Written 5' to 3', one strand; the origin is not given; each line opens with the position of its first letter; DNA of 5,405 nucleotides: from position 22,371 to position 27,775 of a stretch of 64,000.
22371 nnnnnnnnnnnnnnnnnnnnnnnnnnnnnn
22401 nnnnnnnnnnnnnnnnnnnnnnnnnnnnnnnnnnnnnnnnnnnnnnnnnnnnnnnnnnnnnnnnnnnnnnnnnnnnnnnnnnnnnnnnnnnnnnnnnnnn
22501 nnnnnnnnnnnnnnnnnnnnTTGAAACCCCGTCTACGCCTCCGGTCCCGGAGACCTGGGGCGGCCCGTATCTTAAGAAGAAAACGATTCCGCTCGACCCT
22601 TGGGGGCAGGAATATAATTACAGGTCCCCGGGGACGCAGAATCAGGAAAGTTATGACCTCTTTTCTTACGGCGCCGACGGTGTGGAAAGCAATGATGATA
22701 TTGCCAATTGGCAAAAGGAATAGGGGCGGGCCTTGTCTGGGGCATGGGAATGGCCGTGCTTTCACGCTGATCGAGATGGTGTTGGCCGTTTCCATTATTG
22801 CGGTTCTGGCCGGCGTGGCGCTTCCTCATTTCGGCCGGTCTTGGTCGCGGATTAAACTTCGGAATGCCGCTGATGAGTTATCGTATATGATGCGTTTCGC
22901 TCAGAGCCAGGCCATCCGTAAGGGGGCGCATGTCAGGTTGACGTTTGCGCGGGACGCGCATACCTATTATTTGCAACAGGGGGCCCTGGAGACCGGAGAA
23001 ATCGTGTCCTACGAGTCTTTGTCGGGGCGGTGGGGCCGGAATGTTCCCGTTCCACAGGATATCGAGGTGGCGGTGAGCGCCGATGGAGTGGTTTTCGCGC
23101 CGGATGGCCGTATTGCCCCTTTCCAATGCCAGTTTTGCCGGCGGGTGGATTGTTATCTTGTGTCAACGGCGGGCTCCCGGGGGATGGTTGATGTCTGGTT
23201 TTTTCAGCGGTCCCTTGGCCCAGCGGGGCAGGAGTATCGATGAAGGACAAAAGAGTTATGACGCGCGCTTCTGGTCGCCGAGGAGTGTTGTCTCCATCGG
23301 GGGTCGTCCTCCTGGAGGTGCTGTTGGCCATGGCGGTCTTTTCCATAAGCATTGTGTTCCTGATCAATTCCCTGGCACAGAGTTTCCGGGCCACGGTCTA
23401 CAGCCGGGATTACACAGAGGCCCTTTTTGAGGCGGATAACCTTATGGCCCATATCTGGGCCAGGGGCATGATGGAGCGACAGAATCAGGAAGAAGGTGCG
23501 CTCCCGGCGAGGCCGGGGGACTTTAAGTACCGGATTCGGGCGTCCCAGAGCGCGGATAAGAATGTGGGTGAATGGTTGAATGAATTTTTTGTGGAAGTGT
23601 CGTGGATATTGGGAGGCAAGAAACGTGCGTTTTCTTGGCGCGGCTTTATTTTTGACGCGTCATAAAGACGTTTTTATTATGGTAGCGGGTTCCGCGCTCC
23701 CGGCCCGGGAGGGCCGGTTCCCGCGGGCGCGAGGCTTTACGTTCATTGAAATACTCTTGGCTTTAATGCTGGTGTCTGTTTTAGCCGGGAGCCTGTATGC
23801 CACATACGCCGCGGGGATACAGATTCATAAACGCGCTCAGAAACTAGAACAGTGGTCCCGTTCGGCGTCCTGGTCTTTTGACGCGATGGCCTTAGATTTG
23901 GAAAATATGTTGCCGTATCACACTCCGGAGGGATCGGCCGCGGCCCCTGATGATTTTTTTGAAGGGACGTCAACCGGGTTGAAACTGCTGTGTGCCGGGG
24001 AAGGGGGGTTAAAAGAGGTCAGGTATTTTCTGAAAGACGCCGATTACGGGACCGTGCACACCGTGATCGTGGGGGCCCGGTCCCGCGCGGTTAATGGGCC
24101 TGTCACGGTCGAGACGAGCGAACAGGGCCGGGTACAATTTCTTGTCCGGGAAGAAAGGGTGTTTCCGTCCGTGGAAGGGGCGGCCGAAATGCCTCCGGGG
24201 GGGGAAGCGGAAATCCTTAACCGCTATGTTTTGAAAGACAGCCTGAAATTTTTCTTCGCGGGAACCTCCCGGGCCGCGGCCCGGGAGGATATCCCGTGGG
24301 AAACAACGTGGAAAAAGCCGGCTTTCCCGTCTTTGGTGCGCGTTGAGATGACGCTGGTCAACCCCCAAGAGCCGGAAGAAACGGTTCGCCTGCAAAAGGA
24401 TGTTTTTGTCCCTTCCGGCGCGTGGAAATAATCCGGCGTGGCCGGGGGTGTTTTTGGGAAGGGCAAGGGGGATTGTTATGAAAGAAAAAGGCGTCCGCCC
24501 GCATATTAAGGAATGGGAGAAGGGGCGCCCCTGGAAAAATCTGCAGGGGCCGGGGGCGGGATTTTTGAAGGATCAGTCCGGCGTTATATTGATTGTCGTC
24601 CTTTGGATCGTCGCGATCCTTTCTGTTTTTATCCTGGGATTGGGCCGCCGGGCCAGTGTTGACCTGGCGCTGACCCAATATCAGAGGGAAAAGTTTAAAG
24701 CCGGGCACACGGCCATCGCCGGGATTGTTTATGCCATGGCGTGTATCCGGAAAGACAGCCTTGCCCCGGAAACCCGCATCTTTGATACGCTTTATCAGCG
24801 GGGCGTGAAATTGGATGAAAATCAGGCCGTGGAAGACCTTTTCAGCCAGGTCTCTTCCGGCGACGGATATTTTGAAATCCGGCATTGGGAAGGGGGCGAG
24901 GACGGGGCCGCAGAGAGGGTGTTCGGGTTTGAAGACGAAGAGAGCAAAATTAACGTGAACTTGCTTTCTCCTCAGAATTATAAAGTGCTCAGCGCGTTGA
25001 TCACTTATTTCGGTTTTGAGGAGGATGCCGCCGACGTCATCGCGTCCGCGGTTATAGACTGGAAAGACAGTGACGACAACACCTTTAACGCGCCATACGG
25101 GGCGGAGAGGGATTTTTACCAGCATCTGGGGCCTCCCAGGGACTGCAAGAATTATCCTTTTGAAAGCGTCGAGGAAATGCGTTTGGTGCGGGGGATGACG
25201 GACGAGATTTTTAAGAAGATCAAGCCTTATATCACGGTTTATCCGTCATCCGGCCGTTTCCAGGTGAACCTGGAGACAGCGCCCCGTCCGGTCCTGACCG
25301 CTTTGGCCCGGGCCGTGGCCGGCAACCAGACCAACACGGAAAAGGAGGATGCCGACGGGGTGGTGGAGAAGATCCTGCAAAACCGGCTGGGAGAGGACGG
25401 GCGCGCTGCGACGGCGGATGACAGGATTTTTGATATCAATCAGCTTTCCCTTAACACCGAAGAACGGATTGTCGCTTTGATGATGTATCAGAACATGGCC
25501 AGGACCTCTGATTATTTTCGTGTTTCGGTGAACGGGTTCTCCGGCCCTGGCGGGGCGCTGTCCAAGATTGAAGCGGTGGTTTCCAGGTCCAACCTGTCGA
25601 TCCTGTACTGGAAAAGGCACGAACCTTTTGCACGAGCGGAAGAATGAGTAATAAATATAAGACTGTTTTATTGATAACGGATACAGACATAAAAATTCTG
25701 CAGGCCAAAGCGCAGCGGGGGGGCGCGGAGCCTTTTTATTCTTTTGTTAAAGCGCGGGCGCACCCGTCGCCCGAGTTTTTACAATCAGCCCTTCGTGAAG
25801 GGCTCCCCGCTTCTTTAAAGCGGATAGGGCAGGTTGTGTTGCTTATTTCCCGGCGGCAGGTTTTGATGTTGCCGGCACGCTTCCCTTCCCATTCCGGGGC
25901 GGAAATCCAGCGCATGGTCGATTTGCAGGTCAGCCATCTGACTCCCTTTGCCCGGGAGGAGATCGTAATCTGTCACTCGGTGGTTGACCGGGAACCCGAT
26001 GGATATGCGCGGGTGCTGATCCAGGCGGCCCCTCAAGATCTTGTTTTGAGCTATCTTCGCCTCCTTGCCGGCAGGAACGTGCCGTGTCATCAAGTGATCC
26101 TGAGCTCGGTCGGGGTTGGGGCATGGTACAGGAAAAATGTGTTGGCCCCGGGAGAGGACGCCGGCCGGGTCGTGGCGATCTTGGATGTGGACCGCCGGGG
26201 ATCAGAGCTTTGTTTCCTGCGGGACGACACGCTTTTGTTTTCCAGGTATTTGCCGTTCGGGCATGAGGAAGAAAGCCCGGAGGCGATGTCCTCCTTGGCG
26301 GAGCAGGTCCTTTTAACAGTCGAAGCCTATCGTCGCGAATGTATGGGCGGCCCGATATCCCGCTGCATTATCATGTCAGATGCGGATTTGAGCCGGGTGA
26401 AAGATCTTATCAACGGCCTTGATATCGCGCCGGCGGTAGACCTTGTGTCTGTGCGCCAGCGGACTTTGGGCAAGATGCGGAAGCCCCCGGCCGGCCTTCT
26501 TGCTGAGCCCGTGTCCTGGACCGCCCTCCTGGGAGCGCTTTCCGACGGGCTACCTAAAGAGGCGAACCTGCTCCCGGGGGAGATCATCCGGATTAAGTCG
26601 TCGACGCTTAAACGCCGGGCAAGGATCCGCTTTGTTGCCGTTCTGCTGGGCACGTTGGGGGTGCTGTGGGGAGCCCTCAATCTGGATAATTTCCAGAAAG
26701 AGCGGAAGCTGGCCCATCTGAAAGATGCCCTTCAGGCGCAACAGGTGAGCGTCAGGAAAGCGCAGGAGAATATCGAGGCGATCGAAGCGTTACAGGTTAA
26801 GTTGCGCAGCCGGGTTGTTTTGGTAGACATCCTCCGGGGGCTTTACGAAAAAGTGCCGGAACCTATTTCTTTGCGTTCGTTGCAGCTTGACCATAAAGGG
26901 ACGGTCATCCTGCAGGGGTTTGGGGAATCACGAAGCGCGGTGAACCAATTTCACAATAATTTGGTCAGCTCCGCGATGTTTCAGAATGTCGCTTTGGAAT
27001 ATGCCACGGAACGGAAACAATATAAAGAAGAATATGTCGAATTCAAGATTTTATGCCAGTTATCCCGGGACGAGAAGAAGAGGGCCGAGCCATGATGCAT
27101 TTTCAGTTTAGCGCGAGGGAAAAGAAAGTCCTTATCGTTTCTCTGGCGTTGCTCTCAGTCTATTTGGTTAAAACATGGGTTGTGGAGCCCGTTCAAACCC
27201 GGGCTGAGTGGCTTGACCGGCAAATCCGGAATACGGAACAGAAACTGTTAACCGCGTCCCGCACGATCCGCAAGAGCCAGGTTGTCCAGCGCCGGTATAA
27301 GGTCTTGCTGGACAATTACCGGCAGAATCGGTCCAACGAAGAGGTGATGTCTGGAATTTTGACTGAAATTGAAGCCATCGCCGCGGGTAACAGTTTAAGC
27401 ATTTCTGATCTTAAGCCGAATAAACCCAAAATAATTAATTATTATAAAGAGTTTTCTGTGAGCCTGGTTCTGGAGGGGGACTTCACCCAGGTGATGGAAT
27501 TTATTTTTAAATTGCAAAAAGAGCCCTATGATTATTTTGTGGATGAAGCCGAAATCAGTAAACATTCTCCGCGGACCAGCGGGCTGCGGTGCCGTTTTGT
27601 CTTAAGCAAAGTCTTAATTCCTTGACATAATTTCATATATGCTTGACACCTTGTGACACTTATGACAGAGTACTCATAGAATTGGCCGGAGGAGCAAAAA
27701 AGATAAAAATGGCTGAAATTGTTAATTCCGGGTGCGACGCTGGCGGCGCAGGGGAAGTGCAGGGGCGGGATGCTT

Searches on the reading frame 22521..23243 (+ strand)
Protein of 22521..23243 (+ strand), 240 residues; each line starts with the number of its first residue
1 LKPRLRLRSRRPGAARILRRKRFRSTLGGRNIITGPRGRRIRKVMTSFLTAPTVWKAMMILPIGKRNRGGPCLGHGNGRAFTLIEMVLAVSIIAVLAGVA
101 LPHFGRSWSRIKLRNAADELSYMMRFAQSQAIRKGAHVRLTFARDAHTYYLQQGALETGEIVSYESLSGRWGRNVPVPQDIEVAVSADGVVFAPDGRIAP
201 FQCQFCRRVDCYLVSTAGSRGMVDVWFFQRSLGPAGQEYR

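Call 16: search_protein_families(library=pfam, proteins=[window:22521-23243:+], max_evalue=0.01)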
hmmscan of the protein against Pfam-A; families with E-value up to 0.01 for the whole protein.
window:22521-23243:+ (240 aa): 2 families
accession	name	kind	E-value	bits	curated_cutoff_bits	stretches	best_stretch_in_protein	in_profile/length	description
PF12019.13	GspH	-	1.2e-05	26.2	21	1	116-212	1-98/108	Type II transport protein GspH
PF07963.17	N_methyl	-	1.8e-05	24.5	21.2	1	79-101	5-27/27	Prokaryotic N-terminal methylation motif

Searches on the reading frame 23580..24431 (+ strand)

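Call 16: search_protein_families(library=pfam, proteins=[window:23580-24431:+], max_evalue=0.01)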
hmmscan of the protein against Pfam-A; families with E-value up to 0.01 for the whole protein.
window:23580-24431:+ (283 aa): 1 family
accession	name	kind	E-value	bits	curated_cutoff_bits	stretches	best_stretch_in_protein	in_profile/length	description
PF07963.17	N_methyl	-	9.6e-06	25.4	21.2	1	49-73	3-27/27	Prokaryotic N-terminal methylation motif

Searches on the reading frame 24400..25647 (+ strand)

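Call 16: search_protein_families(library=pfam, proteins=[window:24400-25647:+], max_evalue=0.01)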
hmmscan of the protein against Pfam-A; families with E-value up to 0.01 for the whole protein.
window:24400-25647:+ (415 aa): 2 families
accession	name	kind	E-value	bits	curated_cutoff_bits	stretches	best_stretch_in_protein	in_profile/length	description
PF21687.3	T2SSK_1st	-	6.5e-22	78.7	26.2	1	183-282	2-106/107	Type II secretion system (T2SS), protein K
PF12836.13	HHH_3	-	0.0026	18.3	27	1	250-279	36-65/65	Helix-hairpin-helix motif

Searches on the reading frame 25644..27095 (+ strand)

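Call 16: search_protein_families(library=pfam, proteins=[window:25644-27095:+], max_evalue=0.01)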
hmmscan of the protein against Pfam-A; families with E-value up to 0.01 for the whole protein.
window:25644-27095:+ (483 aa): 2 families
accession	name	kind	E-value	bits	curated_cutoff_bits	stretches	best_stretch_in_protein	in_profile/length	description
PF05137.18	PilN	-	1.6e-10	41.3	22.8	1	396-473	2-78/78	Fimbrial assembly protein (PilN)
PF11104.14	PilM_2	-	9.8e-06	25.2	27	1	46-208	47-213/340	Type IV pilus assembly protein PilM;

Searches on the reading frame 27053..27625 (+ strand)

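Call 16: search_protein_families(library=pfam, proteins=[window:27053-27625:+], max_evalue=0.01)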
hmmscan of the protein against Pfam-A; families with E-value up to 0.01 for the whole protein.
window:27053-27625:+ (190 aa): 2 families
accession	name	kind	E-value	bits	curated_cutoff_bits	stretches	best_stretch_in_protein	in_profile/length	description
PF04350.18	PilO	-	6.8e-06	26.7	22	1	55-153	12-106/145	Pilus assembly protein, PilO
PF04612.17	T2SSM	-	0.0025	18.5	27.8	1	18-75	10-67/160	Type II secretion system (T2SS), protein M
